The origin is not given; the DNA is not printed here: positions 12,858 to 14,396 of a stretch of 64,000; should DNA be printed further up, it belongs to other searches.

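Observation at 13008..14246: Cytochrome-b-like (DUF4405-type) membrane protein with a triple 60-aa repeat, placed directly upstream of glpABC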

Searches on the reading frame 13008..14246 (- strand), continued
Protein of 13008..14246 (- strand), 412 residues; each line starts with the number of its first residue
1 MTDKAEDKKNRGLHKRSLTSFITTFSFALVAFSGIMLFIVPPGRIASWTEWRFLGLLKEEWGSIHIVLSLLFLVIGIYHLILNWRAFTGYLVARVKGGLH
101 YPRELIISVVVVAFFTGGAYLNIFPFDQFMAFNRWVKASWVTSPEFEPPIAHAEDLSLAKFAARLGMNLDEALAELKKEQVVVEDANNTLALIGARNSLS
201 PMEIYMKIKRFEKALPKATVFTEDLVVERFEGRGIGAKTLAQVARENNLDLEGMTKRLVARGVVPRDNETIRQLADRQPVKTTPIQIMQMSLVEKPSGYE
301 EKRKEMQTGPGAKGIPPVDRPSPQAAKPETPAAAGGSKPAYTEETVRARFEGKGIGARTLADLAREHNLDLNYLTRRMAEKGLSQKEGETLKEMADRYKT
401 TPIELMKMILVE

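Call 57: find_encoding_contigs(protein=P0005, flank=5000, max_places=3)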
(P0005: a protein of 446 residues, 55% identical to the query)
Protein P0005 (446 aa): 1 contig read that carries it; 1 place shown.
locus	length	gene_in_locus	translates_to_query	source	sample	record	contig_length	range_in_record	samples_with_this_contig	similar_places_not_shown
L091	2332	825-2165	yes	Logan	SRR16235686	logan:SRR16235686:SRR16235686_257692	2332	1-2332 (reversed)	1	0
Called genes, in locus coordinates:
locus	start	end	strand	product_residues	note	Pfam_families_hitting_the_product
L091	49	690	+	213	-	-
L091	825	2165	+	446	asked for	PF14358:DUF4405, PF09312:SurA_N (faint)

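Call 58: find_encoding_contigs(protein=P0004, flank=5000, max_places=3)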
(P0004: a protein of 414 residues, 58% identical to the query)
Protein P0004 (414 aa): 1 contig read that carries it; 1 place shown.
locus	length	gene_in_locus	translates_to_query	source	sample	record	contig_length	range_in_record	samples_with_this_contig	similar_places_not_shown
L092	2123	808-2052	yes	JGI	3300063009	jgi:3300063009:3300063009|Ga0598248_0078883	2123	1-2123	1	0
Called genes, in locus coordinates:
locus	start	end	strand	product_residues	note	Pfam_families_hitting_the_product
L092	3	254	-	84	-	?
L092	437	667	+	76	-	-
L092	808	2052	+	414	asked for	PF14358:DUF4405, PF09312:SurA_N (faint)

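Call 67: search_protein_families(library=pfam, alignment_id=A4, max_evalue=0.05)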
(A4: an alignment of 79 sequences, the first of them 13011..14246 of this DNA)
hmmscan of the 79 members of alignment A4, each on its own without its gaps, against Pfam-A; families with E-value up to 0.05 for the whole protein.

A. member 1, window:13011-14246:- (412 aa): 6 families
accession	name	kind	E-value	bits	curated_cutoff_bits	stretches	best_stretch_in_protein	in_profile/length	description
PF14358.11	DUF4405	-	7.2e-17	62.1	26.7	1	19-84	2-66/66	Domain of unknown function (DUF4405)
PF09312.16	SurA_N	-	0.0018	18.9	30.8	0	238-264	74-100/118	SurA N-terminal domain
PF13559.11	DUF4129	-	0.0038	17.7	24.8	0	374-397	5-28/69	Domain of unknown function (DUF4129)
PF01476.26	LysM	-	0.025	15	20.9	0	386-407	4-25/43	LysM domain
PF04405.19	ScdA_N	-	0.032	14.3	32.5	0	236-258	30-52/56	Domain of Unknown function (DUF542)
PF05491.19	RuvB_C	-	0.044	14.2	24.7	0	226-254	15-43/72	RuvB C-terminal winged helix domain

B. families by the number of members that match (of 79 scanned): 67 families (the first 25 are shown)
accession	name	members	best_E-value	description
PF14358.11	DUF4405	75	6.6e-20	Domain of unknown function (DUF4405)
PF04760.21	IF2_N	54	1e-10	Translation initiation factor IF-2, N-terminal region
PF01292.26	Ni_hydr_CYTB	50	2.2e-06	Prokaryotic cytochrome b561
PF01794.25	Ferric_reduct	13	9.1e-05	Ferric reductase like transmembrane component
PF12844.13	HTH_19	11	4.8e-05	Helix-turn-helix domain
PF00440.29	TetR_N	11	7.1e-05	Bacterial regulatory proteins, tetR family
PF04967.18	HTH_10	9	0.00055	HTH DNA binding domain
PF13542.12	HTH_Tnp_ISL3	8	0.00019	Helix-turn-helix domain of transposase family ISL3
PF04405.19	ScdA_N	8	0.00039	Domain of Unknown function (DUF542)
PF01476.26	LysM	6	0.00094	LysM domain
PF14056.11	DUF4250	6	0.0018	Domain of unknown function (DUF4250)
PF02796.21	HTH_7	6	0.0027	Helix-turn-helix domain of resolvase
PF01032.23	FecCD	5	0.00068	FecCD transport family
PF13404.12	HTH_AsnC-type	5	0.0015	AsnC-type helix-turn-helix domain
PF01381.28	HTH_3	5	0.0017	Helix-turn-helix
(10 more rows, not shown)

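Call 69: search_protein_families(library=pfam, proteins=[P0008, L033:7980-8789:+, L014:7746-8870:+, L081:74-919:+, L039:5066-6001:+, L084:3784-4617:+, L007:8001-8834:+, L023:8019-8831:+, L012:7995-8834:+, L026:4236-5057:+], max_evalue=0.01)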
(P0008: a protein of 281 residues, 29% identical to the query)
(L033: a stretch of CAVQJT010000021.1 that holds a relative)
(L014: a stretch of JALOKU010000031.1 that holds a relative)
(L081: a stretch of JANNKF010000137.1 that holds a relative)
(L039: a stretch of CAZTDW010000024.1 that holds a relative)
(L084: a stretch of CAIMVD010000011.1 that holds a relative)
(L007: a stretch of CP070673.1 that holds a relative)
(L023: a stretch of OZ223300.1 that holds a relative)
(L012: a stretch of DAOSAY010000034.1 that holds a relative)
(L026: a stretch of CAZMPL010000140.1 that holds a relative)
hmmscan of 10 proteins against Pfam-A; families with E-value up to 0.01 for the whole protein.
P0008 (281 aa): 9 families
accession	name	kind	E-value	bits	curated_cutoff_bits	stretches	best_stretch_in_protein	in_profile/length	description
PF14358.11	DUF4405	-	6.4e-14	52.7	26.7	1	12-79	1-66/66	Domain of unknown function (DUF4405)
PF13542.12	HTH_Tnp_ISL3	-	8.9e-06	25.5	27.4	0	182-205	27-49/51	Helix-turn-helix domain of transposase family ISL3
PF04760.21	IF2_N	-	1.1e-05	25.5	25.3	0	224-253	3-32/53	Translation initiation factor IF-2, N-terminal region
PF12844.13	HTH_19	-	1.8e-05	25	30.2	0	225-274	13-60/64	Helix-turn-helix domain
PF01292.26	Ni_hydr_CYTB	-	6.5e-05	23.2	30.1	1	12-83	102-168/179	Prokaryotic cytochrome b561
PF13384.12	HTH_23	-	0.00064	19.9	24.6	0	183-203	18-38/50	Homeodomain-like domain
PF04967.18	HTH_10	-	0.00094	19.4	23.1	0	255-276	23-44/53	HTH DNA binding domain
PF00440.29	TetR_N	-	0.0011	19.2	24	0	221-237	13-29/47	Bacterial regulatory proteins, tetR family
PF01527.26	HTH_Tnp_1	-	0.0099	16.5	24.1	0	253-274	21-42/75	Transposase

L033:7980-8789:+ (270 aa): 6 families
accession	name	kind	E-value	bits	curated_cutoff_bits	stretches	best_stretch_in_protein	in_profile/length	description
PF14358.11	DUF4405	-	3.1e-18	66.5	26.7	1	10-76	1-66/66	Domain of unknown function (DUF4405)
PF04760.21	IF2_N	-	3e-08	33.8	25.3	0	147-175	4-33/53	Translation initiation factor IF-2, N-terminal region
PF12840.13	HTH_20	-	1.1e-05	25.7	27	0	175-203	15-43/51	Helix-turn-helix domain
PF12844.13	HTH_19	-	0.00084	19.6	30.2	0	147-197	13-60/64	Helix-turn-helix domain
PF13412.12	HTH_24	-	0.00085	19.3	21.9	0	214-237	16-39/48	Winged helix-turn-helix DNA-binding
PF13404.12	HTH_AsnC-type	-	0.0015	18.7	27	0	243-263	14-34/42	AsnC-type helix-turn-helix domain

L014:7746-8870:+ (375 aa): 3 families
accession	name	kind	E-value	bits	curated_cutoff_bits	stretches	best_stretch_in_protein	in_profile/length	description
PF14358.11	DUF4405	-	1.3e-17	64.5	26.7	1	91-157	1-66/66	Domain of unknown function (DUF4405)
PF04760.21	IF2_N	-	0.00018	21.7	25.3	0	228-262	4-38/53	Translation initiation factor IF-2, N-terminal region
PF02796.21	HTH_7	-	0.0081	16.7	23.8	0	260-280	22-42/45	Helix-turn-helix domain of resolvase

L081:74-919:+ (282 aa): 3 families
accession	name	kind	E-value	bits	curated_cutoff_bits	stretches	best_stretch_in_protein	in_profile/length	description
PF14358.11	DUF4405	-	7.6e-15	55.6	26.7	1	13-80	1-66/66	Domain of unknown function (DUF4405)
PF04760.21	IF2_N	-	2.2e-05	24.6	25.3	0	225-256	3-35/53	Translation initiation factor IF-2, N-terminal region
PF01292.26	Ni_hydr_CYTB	-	2.4e-05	24.6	30.1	1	13-84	102-168/179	Prokaryotic cytochrome b561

L039:5066-6001:+ (312 aa): 4 families
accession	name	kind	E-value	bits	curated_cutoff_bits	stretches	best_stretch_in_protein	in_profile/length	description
PF14358.11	DUF4405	-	1.4e-13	51.6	26.7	1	46-113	1-66/66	Domain of unknown function (DUF4405)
PF04760.21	IF2_N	-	4.9e-07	29.9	25.3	1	258-292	3-38/53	Translation initiation factor IF-2, N-terminal region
PF01292.26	Ni_hydr_CYTB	-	0.0014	18.9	30.1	1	42-114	101-165/179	Prokaryotic cytochrome b561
PF21476.4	PF0610-like_N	-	0.0034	18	33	0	288-309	13-34/50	PF0610-like, N-terminal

L084:3784-4617:+ (278 aa): 4 families
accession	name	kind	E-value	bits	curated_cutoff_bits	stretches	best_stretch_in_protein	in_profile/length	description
PF14358.11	DUF4405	-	4.8e-15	56.3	26.7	1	12-79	1-66/66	Domain of unknown function (DUF4405)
PF01292.26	Ni_hydr_CYTB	-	0.00017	21.8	30.1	1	14-82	104-167/179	Prokaryotic cytochrome b561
PF04760.21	IF2_N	-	0.00036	20.7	25.3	0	231-253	10-33/53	Translation initiation factor IF-2, N-terminal region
PF04819.17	DUF716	-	0.009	16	25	0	70-128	7-63/138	Family of unknown function (DUF716)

L007:8001-8834:+ (278 aa): 5 families
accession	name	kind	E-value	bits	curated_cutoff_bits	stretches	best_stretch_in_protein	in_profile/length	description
PF14358.11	DUF4405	-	1.2e-18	67.8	26.7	1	13-79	1-66/66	Domain of unknown function (DUF4405)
PF04760.21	IF2_N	-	2.1e-10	40.6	25.3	1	150-184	4-38/53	Translation initiation factor IF-2, N-terminal region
PF01292.26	Ni_hydr_CYTB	-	0.00048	20.4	30.1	1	13-76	102-160/179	Prokaryotic cytochrome b561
PF04405.19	ScdA_N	-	0.0037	17.3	32.5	0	221-244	30-53/56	Domain of Unknown function (DUF542)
PF09312.16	SurA_N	-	0.0046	17.6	30.8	0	179-208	71-100/118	SurA N-terminal domain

L023:8019-8831:+ (271 aa): 2 families
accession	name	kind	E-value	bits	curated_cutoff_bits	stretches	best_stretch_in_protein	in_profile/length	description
PF14358.11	DUF4405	-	9.5e-16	58.5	26.7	1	6-72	1-66/66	Domain of unknown function (DUF4405)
PF04760.21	IF2_N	-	7.6e-07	29.2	25.3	1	211-241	1-32/53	Translation initiation factor IF-2, N-terminal region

L012:7995-8834:+ (280 aa): 5 families
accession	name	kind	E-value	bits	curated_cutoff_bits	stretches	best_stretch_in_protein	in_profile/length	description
PF14358.11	DUF4405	-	7.5e-14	52.4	26.7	1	13-80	1-66/66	Domain of unknown function (DUF4405)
PF04760.21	IF2_N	-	5.4e-08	32.9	25.3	1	225-259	3-38/53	Translation initiation factor IF-2, N-terminal region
PF01292.26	Ni_hydr_CYTB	-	0.0002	21.6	30.1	1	13-83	102-167/179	Prokaryotic cytochrome b561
PF03374.19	ANT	-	0.00097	19.9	25.3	0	224-252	22-50/108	Phage antirepressor protein KilAC domain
PF12844.13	HTH_19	-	0.0094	16.3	30.2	0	225-274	12-59/64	Helix-turn-helix domain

L026:4236-5057:+ (274 aa): 2 families
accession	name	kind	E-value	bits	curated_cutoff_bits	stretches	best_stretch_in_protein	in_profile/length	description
PF14358.11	DUF4405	-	2.7e-15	57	26.7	1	14-79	1-65/66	Domain of unknown function (DUF4405)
PF01794.25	Ferric_reduct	-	0.00017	22.1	28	1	31-126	9-102/121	Ferric reductase like transmembrane component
